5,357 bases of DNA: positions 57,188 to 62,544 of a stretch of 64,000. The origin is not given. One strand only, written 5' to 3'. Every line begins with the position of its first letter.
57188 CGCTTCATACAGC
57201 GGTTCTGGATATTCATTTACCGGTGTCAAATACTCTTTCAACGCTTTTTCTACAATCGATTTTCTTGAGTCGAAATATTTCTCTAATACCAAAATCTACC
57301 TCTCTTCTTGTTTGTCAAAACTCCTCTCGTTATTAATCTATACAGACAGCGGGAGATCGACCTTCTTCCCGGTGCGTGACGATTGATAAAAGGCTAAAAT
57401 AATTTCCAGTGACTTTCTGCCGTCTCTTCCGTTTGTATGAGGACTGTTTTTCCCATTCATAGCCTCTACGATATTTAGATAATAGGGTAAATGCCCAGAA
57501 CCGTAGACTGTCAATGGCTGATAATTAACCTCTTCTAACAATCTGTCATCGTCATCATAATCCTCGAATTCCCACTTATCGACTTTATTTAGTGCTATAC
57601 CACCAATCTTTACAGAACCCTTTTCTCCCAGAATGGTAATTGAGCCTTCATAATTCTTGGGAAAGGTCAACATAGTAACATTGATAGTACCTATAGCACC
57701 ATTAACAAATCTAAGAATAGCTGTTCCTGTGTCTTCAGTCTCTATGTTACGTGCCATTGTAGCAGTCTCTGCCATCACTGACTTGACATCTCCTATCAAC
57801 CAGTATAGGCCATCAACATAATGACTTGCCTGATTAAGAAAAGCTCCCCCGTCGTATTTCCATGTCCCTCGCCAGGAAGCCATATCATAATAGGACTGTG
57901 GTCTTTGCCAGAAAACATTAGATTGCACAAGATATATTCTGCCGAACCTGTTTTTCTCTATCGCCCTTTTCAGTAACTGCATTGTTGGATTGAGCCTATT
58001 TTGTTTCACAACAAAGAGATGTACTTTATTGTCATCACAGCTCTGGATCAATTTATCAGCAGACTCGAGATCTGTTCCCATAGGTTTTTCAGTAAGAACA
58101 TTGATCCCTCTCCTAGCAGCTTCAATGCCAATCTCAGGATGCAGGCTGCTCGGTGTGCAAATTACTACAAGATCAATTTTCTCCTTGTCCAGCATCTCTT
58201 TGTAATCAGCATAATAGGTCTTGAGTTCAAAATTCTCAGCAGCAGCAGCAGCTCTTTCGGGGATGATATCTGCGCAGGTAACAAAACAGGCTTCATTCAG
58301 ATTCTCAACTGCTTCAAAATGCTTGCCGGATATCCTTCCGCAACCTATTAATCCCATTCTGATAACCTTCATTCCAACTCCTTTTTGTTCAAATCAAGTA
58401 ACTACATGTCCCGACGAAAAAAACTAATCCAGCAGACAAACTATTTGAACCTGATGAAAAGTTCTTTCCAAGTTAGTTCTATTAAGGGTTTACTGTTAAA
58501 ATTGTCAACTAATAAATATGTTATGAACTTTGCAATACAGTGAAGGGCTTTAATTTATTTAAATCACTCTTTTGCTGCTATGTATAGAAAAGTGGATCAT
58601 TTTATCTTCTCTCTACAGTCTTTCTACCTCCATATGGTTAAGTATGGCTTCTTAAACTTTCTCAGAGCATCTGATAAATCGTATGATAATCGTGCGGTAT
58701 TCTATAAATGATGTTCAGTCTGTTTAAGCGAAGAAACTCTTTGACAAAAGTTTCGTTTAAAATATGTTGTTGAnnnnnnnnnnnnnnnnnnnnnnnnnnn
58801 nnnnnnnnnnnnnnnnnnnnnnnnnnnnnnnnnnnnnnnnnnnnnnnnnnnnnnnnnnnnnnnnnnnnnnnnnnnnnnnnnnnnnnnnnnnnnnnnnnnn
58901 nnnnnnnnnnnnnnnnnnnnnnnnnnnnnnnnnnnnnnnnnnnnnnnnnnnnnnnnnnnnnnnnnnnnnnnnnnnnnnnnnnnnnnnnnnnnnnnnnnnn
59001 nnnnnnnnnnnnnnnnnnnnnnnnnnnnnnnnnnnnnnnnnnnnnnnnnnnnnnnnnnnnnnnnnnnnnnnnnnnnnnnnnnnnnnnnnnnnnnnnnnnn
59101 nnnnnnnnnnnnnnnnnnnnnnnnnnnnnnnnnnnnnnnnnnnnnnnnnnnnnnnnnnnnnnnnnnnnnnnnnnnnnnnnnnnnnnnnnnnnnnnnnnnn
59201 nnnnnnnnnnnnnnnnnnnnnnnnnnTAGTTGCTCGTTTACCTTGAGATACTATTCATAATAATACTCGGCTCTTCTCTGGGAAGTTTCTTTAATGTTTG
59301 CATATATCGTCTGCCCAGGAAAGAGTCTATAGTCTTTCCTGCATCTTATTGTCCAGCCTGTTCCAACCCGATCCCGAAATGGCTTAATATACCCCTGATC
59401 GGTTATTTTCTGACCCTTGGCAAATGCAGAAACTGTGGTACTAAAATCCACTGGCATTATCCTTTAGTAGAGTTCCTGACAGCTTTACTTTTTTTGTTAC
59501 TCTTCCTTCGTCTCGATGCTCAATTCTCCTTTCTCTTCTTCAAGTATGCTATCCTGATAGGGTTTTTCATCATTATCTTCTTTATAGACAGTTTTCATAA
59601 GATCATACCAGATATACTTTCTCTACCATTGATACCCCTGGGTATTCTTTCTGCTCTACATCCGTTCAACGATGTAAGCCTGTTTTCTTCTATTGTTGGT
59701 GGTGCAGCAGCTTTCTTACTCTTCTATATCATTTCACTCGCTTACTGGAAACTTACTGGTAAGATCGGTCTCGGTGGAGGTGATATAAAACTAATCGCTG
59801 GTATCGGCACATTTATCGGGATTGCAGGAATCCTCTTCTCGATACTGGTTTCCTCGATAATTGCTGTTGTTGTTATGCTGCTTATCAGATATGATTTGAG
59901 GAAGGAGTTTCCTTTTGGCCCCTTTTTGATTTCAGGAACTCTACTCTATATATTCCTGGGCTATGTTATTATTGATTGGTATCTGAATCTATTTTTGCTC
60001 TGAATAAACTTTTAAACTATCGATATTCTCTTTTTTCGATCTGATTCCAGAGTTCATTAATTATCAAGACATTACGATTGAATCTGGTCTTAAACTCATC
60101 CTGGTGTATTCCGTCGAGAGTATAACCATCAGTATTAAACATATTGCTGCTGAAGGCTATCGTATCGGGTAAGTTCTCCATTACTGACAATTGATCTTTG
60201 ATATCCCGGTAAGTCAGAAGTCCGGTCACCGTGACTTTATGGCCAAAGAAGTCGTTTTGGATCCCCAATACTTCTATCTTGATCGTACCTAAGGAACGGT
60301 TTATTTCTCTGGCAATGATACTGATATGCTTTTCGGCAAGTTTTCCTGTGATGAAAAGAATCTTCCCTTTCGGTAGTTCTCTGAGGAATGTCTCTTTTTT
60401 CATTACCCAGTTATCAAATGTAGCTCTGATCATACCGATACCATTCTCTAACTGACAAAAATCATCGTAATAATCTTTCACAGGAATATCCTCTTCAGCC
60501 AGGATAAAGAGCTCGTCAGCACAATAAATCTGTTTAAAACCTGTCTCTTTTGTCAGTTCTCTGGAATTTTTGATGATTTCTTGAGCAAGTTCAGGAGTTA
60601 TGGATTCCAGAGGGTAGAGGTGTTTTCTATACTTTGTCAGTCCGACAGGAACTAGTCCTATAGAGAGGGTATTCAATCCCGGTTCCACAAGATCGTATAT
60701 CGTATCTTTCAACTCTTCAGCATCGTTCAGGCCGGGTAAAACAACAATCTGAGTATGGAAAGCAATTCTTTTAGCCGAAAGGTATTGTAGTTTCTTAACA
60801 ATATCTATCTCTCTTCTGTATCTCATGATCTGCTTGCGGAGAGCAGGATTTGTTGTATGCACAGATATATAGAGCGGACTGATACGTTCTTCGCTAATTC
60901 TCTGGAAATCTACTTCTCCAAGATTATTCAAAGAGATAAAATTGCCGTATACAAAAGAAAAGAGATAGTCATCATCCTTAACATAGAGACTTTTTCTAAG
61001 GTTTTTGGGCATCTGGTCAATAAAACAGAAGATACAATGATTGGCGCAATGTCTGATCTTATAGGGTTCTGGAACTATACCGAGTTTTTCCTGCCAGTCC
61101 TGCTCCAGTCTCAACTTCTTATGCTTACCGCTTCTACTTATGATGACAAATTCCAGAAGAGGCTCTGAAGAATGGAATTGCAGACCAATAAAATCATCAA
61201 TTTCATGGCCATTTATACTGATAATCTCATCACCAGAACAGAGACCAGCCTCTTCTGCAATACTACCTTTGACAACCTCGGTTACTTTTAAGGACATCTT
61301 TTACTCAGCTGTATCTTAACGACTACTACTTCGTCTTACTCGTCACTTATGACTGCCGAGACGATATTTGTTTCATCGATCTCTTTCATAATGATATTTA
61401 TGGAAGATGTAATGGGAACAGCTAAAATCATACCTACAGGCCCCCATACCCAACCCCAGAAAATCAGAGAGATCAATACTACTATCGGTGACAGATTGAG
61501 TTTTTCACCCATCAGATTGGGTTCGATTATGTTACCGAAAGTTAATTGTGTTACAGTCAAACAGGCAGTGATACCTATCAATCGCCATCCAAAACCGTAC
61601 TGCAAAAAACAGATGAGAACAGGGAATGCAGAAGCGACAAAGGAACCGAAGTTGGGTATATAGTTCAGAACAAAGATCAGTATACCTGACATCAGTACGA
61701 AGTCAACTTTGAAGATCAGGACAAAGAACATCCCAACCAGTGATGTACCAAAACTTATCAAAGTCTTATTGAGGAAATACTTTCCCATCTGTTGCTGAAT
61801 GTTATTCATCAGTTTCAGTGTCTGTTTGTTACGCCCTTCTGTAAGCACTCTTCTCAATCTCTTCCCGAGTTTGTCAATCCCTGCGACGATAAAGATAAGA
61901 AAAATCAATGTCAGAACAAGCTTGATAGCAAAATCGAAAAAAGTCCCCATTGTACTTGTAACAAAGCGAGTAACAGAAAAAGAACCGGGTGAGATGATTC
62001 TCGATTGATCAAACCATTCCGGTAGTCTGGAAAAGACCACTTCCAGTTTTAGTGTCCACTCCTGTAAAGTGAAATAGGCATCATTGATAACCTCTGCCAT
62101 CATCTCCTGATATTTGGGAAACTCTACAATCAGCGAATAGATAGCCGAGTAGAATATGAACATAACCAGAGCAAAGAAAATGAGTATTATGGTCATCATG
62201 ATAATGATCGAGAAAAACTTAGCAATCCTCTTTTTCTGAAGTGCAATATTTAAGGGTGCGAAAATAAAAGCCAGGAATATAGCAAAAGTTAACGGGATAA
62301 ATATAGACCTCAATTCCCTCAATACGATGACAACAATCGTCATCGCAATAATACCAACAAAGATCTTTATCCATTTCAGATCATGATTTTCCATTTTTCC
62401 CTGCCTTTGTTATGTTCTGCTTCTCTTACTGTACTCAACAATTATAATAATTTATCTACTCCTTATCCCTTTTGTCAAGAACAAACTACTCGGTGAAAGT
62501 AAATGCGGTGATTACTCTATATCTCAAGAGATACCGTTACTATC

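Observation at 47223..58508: About 11-kb, 10-gene operon linking the ether-lipid triad to redox, phosphatase, membrane and secreted components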

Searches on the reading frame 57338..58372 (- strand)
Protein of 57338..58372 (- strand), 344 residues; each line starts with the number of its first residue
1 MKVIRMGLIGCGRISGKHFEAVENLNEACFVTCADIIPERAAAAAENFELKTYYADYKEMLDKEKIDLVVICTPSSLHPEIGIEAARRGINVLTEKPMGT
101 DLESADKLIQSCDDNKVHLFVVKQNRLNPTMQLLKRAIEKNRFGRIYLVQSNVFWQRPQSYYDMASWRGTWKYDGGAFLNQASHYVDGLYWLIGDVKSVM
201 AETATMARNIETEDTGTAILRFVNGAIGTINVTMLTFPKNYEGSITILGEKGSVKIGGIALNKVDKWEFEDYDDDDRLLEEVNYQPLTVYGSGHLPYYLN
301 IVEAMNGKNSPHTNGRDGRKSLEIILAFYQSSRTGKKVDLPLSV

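Call 4: search_protein_families(library=pfam, proteins=[window:57338-58372:-], max_evalue=0.01)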
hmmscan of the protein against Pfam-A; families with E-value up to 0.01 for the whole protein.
window:57338-58372:- (344 aa): 5 families
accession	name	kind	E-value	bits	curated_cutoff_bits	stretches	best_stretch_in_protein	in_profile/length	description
PF02894.22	GFO_IDH_MocA_C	-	1.7e-33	116.7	22.9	1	135-340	1-218/218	Oxidoreductase family, C-terminal alpha/beta domain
PF22725.1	GFO_IDH_MocA_C3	-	1.8e-30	105.9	27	1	132-254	2-123/124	GFO/IDH/MocA C-terminal domain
PF01408.29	GFO_IDH_MocA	-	1.4e-26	94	24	1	4-121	1-118/120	Oxidoreductase family, NAD-binding Rossmann fold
PF03447.22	NAD_binding_3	-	9.1e-06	26.8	24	1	10-121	1-115/116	Homoserine dehydrogenase, NAD binding domain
PF19051.5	GFO_IDH_MocA_C2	-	0.007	16.3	23.3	0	165-198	73-106/254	Oxidoreductase family, C-terminal alpha/beta domain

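Call 16: search_protein_families(library=ncbifam, proteins=[window:57338-58372:-], max_evalue=0.001)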
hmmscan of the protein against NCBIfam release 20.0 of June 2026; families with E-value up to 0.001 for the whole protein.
window:57338-58372:- (344 aa): 9 families
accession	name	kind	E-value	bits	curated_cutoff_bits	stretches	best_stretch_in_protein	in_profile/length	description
TIGR04380.1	myo_inos_iolG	equivalog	3e-41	141.4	355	1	4-338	2-329/330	inositol 2-dehydrogenase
NF040723.1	UDP-GlcNAcDh_Arch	equivalog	3.5e-36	125.3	450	1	4-332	1-301/302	UDP-N-acetylglucosamine 3-dehydrogenase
NF052479.1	LevoglcsnDh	equivalog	2.8e-32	111.9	650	2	31-208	39-217/386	levoglucosan dehydrogenase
NF041392.1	XylDh_Gfo6_Halo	equivalog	2.7e-18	65.9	350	1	4-340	17-350/350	D-xylose 1-dehydrogenase Gfo6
NF008607.0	PRK11579.1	subfamily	4.3e-16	58.8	330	1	3-257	4-251/346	oxidoreductase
NF052679.1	InsChiInosDhIolG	equivalog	4.4e-16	58.8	540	1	4-257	3-251/343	bifunctional inositol 2-dehydrogenase/D-chiro-inositol 1-dehydrogenase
NF007574.0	PRK10206.1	equivalog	1.7e-15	57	352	1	40-254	40-245/345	oxidoreductase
NF058561.1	BT_2158_fam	equivalog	4.7e-12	45.2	750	1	9-150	39-181/487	glycoside 3-dehydrogenase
NF058563.1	BT_2159_fam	equivalog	7.2e-08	31.8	650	1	4-194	1-184/350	disaccharide 3-dehydrogenase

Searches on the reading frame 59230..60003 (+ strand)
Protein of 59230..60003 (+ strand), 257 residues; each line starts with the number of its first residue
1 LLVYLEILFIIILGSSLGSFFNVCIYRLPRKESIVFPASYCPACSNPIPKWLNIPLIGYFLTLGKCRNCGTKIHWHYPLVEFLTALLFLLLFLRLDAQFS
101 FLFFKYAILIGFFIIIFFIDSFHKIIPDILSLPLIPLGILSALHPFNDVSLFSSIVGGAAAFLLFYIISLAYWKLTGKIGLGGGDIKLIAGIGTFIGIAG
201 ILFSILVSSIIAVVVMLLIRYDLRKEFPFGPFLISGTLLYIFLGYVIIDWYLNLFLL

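Call 5: search_protein_families(library=pfam, proteins=[window:59230-60003:+], max_evalue=0.01)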
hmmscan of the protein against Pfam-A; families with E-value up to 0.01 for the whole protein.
window:59230-60003:+ (257 aa): 3 families
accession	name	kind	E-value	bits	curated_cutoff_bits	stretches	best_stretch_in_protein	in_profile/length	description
PF06750.18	A24_N_bact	-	1.7e-31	108.5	23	1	12-94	1-83/84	Bacterial Peptidase A24 N-terminal domain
PF01478.23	Peptidase_A24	-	6.8e-17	62.3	26.5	1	108-216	2-103/104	Type IV leader peptidase family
PF25207.1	DUF7837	-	0.00097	19.5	27.8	0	62-82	4-24/47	Domain of unknown function (DUF7837)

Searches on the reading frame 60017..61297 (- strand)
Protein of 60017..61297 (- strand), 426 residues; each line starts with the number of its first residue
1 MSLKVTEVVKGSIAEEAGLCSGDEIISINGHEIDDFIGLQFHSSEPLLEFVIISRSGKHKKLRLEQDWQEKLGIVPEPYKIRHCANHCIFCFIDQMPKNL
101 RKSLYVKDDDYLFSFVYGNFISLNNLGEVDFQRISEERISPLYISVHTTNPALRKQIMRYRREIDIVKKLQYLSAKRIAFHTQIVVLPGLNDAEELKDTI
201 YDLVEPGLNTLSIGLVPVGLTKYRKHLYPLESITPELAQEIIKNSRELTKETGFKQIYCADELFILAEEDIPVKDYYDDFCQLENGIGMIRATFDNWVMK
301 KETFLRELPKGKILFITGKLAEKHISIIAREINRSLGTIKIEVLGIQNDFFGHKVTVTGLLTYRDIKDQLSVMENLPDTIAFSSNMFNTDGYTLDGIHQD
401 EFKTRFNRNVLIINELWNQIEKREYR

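Call 5: search_protein_families(library=pfam, proteins=[window:60017-61297:-], max_evalue=0.01)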
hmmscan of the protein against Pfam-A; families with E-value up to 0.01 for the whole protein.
window:60017-61297:- (426 aa): 6 families
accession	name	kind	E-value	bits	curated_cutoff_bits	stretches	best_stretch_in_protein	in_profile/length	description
PF19238.5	Radical_SAM_2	-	5.6e-56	188.9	26.7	1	67-205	2-143/151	Radical SAM-like domain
PF04459.17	DUF512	-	1.4e-51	175.1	25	1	216-414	1-201/202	Protein of unknown function (DUF512)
PF17820.7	PDZ_6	-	6.7e-10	39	27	1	5-39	2-36/54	PDZ domain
PF00595.29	PDZ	-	2.7e-07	31.3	23.2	1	3-36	27-60/81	PDZ domain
PF04055.27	Radical_SAM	-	2.9e-05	24.7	29.5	1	130-194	93-158/166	Radical SAM superfamily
PF13180.12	PDZ_2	-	0.0028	18.3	27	1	4-35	15-46/80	PDZ domain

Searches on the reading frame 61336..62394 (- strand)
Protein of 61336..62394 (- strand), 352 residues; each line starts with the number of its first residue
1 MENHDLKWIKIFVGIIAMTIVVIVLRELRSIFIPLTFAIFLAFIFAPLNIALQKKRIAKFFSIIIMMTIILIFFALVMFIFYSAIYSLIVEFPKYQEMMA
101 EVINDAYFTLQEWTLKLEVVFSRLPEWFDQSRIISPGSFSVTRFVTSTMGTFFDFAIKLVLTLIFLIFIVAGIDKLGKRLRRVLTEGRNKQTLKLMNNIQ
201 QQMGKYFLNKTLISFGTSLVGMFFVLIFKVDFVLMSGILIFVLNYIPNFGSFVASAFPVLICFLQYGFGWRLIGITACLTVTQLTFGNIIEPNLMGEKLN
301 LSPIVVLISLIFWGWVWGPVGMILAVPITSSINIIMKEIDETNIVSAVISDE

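Call 5: search_protein_families(library=pfam, proteins=[window:61336-62394:-], max_evalue=0.01)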
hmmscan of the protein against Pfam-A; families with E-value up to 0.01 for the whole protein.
window:61336-62394:- (352 aa): 1 family
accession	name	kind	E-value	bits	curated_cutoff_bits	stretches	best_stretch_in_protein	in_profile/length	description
PF01594.21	AI-2E_transport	-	4.2e-57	194.2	34.3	1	15-338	7-325/327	AI-2E family transporter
